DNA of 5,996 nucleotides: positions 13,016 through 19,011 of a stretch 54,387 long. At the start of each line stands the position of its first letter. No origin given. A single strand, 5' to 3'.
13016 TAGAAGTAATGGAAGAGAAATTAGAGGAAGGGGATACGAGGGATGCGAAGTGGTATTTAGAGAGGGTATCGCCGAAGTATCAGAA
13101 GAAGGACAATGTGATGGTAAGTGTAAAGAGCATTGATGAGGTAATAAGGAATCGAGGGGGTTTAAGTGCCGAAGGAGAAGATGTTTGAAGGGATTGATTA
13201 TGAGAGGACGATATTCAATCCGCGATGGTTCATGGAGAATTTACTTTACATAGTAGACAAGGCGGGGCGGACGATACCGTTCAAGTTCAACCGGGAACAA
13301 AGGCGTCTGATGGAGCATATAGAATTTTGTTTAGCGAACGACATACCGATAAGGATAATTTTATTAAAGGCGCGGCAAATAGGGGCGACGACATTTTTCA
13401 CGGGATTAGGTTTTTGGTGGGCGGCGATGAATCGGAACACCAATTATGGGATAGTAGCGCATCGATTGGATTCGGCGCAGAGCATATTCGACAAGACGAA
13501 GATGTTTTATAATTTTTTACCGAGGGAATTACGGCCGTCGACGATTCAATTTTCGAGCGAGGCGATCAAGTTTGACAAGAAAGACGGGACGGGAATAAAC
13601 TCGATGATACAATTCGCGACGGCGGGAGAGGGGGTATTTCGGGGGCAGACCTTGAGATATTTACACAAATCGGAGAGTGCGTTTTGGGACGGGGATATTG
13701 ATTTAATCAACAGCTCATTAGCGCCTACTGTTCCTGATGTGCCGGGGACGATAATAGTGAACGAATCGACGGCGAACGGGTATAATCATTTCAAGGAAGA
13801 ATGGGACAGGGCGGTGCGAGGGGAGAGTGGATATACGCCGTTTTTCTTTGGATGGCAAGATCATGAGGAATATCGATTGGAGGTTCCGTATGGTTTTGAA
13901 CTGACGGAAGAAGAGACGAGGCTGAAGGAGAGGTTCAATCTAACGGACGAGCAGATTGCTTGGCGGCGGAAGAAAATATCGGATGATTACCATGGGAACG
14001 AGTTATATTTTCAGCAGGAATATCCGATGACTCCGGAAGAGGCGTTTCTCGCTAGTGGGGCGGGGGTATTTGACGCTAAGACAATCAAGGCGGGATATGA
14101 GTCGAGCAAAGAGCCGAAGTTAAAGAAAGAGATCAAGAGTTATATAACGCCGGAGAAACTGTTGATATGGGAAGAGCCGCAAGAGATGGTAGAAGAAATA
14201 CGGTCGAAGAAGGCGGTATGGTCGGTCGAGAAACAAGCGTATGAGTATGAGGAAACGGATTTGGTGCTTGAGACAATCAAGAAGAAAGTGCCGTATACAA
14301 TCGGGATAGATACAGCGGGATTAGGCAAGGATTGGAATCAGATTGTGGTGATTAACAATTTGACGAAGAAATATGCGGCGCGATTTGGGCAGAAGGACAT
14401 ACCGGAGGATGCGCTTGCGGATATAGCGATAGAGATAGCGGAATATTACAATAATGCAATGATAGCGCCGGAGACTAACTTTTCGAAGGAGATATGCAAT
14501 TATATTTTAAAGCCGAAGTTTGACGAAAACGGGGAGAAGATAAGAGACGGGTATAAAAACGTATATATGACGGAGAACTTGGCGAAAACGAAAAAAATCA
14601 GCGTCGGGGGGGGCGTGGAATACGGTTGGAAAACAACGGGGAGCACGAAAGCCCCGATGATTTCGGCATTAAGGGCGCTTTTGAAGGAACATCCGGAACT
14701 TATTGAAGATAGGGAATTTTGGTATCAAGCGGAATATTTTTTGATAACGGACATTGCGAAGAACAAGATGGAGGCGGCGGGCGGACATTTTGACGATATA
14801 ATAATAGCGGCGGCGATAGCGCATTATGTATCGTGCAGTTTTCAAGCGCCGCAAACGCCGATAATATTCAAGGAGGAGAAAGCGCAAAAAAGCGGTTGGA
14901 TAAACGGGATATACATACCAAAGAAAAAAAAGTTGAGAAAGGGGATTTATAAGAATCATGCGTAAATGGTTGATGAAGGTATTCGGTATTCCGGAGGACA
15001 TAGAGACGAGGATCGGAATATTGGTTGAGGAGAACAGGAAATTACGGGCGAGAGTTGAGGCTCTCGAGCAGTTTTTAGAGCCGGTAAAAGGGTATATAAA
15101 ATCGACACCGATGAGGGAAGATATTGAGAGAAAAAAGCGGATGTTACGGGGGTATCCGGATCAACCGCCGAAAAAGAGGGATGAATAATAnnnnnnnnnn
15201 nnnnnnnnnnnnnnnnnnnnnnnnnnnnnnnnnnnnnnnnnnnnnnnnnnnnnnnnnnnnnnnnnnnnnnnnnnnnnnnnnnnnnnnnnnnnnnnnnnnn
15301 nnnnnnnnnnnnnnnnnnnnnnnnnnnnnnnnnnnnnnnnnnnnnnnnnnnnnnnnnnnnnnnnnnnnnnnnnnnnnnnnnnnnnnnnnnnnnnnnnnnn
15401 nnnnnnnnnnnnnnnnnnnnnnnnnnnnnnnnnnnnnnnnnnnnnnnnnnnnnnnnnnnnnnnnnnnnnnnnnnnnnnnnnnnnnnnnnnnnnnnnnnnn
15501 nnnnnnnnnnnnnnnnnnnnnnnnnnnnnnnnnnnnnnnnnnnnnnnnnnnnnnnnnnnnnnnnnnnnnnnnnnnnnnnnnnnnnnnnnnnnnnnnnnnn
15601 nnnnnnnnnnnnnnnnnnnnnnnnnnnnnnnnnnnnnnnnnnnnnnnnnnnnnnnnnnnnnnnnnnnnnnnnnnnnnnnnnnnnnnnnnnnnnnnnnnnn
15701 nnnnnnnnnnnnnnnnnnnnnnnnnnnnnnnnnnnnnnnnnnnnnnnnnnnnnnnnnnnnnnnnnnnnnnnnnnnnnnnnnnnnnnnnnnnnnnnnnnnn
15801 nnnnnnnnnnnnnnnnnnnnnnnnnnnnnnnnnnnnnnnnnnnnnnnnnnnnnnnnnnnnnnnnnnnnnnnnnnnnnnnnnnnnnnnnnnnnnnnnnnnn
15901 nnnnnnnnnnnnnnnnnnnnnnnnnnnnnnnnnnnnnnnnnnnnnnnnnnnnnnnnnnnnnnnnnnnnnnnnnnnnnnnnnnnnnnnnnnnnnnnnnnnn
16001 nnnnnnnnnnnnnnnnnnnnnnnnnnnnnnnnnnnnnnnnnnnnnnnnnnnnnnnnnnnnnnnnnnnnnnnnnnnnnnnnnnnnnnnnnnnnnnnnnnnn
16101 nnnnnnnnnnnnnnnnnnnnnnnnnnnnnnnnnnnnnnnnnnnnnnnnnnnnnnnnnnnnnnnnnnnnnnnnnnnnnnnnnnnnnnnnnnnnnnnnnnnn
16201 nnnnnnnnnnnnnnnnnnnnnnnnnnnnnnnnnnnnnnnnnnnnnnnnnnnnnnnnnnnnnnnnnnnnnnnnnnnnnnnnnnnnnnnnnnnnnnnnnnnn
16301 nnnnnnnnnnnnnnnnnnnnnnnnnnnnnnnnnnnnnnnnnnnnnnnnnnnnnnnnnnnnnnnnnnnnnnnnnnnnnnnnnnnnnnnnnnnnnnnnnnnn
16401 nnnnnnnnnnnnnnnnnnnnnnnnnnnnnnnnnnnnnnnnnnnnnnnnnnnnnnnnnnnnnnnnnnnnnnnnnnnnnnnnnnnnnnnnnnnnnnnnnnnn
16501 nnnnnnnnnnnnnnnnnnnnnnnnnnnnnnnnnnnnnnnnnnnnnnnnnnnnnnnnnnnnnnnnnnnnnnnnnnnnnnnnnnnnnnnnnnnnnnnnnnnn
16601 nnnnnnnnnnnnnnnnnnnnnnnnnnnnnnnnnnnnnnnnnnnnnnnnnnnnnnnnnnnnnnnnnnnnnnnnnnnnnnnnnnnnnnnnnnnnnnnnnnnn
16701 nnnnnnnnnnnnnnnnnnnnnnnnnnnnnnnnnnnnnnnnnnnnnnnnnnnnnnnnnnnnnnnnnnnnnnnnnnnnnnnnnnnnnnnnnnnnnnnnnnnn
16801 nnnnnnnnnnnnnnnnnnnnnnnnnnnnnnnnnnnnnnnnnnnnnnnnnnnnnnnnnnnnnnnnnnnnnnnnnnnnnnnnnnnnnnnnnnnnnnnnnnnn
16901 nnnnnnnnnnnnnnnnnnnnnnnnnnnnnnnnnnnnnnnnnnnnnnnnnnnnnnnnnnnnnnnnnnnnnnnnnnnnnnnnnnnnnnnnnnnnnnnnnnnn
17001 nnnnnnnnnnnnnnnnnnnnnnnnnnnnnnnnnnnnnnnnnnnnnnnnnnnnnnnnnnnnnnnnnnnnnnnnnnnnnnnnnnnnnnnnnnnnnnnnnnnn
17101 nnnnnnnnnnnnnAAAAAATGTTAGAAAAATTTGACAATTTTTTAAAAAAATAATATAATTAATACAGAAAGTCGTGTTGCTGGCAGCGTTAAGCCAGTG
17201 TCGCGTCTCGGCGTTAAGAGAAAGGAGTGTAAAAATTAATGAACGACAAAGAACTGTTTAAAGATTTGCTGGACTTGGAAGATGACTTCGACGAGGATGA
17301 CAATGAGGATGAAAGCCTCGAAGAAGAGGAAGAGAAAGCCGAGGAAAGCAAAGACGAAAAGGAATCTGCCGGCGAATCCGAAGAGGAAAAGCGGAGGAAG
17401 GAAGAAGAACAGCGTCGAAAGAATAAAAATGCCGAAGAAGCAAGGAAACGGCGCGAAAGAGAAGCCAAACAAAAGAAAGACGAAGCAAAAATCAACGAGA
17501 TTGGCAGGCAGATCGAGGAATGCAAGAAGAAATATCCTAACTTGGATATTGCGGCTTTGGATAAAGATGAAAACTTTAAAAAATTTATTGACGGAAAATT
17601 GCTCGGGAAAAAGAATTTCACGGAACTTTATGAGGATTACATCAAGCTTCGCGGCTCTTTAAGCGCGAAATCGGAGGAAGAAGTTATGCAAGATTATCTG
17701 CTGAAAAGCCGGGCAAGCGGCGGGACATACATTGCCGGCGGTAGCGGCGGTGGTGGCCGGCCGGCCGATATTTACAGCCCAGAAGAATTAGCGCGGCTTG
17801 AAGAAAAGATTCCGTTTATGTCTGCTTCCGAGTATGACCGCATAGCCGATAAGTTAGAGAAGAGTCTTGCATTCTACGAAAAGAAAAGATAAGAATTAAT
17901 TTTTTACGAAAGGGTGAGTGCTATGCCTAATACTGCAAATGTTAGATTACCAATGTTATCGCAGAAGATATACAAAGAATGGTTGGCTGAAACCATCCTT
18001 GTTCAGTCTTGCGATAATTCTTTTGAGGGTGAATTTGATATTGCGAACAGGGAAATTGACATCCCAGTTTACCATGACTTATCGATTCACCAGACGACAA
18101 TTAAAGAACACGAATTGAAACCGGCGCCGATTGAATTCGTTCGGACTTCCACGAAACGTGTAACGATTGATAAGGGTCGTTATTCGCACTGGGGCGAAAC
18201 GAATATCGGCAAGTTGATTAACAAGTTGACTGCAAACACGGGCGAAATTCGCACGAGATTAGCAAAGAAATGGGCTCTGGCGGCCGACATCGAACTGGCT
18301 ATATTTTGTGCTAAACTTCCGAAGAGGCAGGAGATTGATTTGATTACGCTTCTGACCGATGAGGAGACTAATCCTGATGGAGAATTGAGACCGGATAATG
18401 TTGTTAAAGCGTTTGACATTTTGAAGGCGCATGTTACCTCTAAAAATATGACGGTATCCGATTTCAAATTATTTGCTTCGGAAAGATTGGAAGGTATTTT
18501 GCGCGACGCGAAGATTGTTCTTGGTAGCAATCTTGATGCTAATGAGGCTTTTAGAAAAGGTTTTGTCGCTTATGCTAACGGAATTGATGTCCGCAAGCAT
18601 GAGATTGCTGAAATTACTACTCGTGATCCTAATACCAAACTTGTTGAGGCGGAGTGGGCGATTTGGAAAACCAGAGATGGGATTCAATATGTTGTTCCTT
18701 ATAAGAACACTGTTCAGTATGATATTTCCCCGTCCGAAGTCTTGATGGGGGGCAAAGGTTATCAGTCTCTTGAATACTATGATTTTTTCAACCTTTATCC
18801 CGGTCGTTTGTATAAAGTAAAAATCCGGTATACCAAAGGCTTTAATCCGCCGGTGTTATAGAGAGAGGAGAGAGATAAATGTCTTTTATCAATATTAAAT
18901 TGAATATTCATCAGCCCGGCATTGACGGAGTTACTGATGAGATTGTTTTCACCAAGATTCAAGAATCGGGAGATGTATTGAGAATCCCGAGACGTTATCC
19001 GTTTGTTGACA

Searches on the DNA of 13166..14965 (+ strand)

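Call 63: search_rna_families(sources=[L042, L044, L046], threshold=evalue, max_evalue=0.05)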
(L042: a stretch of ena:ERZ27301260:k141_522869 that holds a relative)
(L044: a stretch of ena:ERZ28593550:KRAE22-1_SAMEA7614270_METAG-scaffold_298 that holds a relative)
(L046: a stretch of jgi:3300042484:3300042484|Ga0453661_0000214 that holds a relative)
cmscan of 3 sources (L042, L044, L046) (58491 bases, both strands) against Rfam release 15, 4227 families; matches with E-value up to 0.05: 0.
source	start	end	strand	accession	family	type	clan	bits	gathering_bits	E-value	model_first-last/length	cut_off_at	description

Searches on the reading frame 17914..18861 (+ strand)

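Call 28: search_protein_families(library=phrogs, proteins=[window:17914-18861:+], max_evalue=0.001)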
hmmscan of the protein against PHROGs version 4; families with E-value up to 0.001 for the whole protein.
window:17914-18861:+ (315 aa): 1 family
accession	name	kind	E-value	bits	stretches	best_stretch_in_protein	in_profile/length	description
phrog_267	-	head and packaging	0.0001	22.6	1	62-228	84-255/410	major head protein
